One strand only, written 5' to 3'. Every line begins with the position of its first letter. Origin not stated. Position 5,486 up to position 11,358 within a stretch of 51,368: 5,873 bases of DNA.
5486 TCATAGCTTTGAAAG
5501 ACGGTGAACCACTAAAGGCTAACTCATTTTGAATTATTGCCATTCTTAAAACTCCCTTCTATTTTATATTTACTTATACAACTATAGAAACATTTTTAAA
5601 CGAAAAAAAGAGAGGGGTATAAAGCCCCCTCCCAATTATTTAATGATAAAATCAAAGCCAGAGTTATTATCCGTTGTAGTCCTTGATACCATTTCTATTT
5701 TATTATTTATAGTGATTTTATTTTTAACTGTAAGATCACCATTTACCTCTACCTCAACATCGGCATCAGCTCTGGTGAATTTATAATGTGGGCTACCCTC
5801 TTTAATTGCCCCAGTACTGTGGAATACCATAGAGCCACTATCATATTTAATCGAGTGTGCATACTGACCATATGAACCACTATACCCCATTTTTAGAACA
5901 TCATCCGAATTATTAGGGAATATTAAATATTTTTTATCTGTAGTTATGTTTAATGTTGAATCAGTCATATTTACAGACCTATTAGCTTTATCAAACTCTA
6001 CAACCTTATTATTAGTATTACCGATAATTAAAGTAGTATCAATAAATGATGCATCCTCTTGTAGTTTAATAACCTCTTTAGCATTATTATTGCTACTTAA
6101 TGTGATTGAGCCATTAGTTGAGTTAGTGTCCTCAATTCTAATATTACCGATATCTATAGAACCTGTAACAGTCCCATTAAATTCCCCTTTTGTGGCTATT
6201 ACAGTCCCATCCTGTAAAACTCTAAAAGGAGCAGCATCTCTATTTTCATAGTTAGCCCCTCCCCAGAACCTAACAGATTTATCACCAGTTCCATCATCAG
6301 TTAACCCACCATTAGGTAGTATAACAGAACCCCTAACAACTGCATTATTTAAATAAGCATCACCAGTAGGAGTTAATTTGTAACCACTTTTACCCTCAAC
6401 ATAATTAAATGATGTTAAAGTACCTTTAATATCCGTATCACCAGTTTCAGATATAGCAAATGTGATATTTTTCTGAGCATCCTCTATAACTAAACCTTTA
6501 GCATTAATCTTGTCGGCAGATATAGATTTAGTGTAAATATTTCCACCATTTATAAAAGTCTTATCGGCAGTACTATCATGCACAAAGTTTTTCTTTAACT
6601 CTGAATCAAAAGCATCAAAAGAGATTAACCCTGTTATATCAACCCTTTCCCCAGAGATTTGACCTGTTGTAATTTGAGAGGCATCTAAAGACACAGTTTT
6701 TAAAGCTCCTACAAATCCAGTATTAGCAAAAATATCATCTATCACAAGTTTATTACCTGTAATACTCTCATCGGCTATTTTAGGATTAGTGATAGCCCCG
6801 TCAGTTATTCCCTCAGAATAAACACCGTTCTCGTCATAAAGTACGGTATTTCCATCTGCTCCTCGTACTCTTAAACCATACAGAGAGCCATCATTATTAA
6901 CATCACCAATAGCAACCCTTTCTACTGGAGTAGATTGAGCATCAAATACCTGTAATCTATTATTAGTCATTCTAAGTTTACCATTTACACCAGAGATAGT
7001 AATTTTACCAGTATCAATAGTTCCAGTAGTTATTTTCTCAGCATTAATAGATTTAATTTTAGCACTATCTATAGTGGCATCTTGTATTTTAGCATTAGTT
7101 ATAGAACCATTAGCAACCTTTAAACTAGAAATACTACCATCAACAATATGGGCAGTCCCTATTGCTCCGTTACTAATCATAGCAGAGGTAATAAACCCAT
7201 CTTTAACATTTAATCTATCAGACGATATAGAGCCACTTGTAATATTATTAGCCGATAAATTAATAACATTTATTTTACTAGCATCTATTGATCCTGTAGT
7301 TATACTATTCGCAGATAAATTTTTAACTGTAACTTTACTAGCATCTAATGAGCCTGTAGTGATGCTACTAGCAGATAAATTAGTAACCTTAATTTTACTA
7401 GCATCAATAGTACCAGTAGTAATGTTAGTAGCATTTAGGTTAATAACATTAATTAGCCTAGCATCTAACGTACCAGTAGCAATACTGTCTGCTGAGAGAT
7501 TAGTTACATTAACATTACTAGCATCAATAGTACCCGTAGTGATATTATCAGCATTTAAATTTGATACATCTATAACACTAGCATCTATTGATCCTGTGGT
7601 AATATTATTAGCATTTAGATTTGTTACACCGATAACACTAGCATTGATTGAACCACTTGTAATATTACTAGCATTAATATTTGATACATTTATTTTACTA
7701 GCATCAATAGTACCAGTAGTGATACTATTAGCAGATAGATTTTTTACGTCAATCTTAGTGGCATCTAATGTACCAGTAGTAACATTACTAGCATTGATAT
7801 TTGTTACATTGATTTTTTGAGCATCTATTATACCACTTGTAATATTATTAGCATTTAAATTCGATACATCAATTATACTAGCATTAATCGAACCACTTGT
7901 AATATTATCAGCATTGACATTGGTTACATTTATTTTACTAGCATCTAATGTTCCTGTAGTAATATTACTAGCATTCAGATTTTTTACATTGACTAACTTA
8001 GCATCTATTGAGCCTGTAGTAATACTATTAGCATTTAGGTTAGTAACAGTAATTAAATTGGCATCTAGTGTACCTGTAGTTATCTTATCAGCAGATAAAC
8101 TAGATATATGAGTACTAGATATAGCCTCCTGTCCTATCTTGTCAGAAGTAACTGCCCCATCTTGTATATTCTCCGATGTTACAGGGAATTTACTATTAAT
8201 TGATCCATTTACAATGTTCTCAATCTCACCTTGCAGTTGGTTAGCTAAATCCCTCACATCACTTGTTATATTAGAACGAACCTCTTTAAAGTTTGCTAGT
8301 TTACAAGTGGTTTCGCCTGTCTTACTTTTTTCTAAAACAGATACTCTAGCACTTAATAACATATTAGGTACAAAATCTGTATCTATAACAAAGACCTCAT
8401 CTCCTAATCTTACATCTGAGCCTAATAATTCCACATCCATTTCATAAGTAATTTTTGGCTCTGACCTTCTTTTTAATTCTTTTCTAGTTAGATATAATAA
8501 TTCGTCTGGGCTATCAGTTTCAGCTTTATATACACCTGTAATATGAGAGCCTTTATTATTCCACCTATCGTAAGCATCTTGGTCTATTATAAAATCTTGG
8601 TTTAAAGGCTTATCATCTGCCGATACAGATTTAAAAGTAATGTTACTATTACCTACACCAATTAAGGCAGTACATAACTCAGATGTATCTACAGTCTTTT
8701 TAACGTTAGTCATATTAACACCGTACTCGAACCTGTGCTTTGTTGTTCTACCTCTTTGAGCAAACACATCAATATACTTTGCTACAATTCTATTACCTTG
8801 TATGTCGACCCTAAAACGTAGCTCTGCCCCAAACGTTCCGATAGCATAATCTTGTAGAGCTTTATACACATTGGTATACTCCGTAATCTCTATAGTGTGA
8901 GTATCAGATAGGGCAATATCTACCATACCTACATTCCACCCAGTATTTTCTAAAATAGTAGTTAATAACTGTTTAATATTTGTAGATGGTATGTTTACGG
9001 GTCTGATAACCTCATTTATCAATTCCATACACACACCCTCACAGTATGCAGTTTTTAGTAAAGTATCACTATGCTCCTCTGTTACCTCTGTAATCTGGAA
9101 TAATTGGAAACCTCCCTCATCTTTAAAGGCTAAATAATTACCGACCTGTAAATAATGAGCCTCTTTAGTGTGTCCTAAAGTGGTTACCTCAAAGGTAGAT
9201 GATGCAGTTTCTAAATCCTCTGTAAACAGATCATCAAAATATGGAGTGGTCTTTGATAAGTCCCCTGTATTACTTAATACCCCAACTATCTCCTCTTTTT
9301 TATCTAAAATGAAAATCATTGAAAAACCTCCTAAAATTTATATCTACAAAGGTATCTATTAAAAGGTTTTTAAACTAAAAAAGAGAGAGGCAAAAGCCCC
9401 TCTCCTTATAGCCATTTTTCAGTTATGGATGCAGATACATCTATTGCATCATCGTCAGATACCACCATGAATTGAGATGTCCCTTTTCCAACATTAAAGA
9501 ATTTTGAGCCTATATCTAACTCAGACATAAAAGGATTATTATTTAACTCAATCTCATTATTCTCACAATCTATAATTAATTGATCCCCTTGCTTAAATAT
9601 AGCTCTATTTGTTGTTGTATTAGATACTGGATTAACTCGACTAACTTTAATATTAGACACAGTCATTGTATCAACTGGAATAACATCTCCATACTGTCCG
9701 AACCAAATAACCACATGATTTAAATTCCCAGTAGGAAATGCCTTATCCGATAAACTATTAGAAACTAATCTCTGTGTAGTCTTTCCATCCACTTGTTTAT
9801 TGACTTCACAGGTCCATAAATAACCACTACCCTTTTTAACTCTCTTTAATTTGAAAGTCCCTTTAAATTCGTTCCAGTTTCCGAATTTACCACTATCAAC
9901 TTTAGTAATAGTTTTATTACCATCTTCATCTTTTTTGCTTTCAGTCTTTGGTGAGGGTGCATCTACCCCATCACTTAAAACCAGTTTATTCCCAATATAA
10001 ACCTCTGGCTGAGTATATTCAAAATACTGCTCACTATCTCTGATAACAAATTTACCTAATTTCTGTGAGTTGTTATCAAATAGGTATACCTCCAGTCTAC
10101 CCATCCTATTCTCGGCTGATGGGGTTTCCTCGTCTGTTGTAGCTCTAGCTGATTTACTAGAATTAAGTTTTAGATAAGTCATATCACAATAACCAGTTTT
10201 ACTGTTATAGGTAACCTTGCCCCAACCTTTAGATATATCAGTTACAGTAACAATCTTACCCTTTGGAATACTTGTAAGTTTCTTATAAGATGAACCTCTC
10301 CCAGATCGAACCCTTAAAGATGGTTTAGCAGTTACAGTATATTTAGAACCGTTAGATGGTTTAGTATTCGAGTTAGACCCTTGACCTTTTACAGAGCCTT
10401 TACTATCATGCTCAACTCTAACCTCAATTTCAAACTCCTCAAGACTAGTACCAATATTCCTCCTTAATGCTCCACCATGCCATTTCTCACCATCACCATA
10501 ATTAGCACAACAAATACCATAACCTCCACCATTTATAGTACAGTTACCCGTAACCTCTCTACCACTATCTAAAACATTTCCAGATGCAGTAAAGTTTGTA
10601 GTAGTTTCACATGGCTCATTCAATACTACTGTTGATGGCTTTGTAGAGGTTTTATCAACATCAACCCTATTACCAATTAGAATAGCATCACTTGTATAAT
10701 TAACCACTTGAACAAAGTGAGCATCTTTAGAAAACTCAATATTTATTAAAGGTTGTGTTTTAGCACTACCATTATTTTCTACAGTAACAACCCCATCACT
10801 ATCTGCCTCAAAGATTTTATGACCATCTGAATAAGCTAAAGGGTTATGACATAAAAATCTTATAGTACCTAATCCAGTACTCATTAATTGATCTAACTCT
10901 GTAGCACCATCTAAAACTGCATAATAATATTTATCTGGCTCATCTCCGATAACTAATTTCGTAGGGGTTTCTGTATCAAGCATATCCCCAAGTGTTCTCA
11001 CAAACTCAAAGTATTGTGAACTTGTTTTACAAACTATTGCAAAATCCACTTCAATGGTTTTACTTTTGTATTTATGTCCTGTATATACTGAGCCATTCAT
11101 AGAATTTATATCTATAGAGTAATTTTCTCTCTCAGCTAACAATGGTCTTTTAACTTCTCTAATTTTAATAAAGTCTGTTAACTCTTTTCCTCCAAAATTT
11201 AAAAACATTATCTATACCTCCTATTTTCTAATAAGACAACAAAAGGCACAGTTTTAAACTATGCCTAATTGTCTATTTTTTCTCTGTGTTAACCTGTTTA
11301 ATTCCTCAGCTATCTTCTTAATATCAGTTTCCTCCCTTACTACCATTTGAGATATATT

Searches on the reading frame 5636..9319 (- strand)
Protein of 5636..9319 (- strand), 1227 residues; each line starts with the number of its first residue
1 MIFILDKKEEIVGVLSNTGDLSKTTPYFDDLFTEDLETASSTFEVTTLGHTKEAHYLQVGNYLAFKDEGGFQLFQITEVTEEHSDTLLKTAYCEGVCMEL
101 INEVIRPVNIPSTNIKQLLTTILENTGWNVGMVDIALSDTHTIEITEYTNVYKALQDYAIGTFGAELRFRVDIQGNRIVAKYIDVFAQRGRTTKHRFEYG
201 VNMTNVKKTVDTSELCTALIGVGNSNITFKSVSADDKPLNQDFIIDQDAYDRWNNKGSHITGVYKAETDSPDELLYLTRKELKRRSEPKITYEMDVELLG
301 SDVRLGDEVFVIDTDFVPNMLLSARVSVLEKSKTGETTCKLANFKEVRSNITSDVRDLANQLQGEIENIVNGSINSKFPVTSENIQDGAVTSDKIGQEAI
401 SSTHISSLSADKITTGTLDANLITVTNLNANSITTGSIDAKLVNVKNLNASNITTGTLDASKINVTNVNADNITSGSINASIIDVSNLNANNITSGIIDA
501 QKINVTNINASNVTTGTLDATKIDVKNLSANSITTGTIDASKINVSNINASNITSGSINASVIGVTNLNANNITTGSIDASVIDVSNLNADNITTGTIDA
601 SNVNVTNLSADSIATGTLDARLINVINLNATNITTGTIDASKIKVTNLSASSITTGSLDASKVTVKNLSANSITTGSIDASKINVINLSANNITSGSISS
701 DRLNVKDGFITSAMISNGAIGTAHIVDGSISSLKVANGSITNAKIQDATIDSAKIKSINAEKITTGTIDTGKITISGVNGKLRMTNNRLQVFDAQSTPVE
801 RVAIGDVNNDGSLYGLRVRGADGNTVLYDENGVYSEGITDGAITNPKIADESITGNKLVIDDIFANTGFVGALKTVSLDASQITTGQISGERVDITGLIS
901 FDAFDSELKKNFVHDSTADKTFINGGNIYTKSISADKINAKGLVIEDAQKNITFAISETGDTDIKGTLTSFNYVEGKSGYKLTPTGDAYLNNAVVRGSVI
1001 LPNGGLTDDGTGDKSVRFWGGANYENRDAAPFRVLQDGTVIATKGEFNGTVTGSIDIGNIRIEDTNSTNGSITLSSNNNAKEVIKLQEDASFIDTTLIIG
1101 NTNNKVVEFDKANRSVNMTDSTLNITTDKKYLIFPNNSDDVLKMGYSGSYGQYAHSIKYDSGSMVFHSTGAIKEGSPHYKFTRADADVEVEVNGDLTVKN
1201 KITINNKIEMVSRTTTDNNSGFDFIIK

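Call 65: search_protein_families(library=phrogs, proteins=[window:5636-9319:-], max_evalue=0.00001)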
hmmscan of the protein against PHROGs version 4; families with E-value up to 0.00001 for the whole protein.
window:5636-9319:- (1227 aa): 31 families (the best 25 are shown)
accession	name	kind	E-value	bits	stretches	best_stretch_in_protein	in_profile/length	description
phrog_36443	-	unknown function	3.1e-84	284.7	6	705-861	434-595/1238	-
phrog_1330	-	tail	1.1e-81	276.3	9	44-315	43-330/1361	tail protein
phrog_26466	-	unknown function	4.9e-80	270.3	6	1-335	8-356/2337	-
phrog_12312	-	head and packaging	2.3e-63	215.7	1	2-597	3-556/784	virion structural protein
phrog_1775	-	head and packaging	3.7e-52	178.2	1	26-373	26-382/1609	minor head protein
phrog_6253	-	tail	5.8e-42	145.3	1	1-539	2-569/589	minor tail protein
phrog_4798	-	tail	2.9e-39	135.9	1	42-367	75-404/796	tail protein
phrog_1899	-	unknown function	1.7e-38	133.5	4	616-673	431-488/933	-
phrog_588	-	tail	3.8e-35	122.5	1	2-712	10-727/955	tail fiber protein and host specificity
phrog_35520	-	tail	1.1e-33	117.5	1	392-444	829-881/1199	tail protein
phrog_19445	-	head and packaging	1.6e-31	110.1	1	2-333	4-370/1114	tail tip protein Tal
phrog_12329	-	head and packaging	2.4e-29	103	1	21-368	15-379/833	virion structural protein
phrog_16267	-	unknown function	6.5e-29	100.6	2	558-1108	349-812/2299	-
phrog_1786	-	head and packaging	5.9e-27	95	1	1-376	1-367/1246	minor head protein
phrog_32822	-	head and packaging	1.3e-23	83.7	2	537-778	908-1149/1548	virion structural protein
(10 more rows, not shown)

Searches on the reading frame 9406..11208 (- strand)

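Call 65: search_protein_families(library=phrogs, proteins=[window:9406-11208:-], max_evalue=0.00001)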
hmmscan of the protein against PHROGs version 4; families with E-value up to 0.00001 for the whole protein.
window:9406-11208:- (600 aa): 6 families
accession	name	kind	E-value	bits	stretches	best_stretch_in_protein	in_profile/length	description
phrog_202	-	tail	3.5e-86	291.1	2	3-270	23-309/523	distal tail protein Dit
phrog_33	-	tail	1.6e-25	91.2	1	2-167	38-206/651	distal tail protein Dit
phrog_12552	-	tail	1.9e-14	54.9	1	424-587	20-192/206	tail protein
phrog_1794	-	lysis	1.1e-09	39.2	1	230-350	229-331/336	amidase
phrog_14260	-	tail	1.8e-09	36.8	1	13-188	832-1012/1330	tail protein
phrog_18955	-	unknown function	5.2e-09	36.2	1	281-349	200-264/483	-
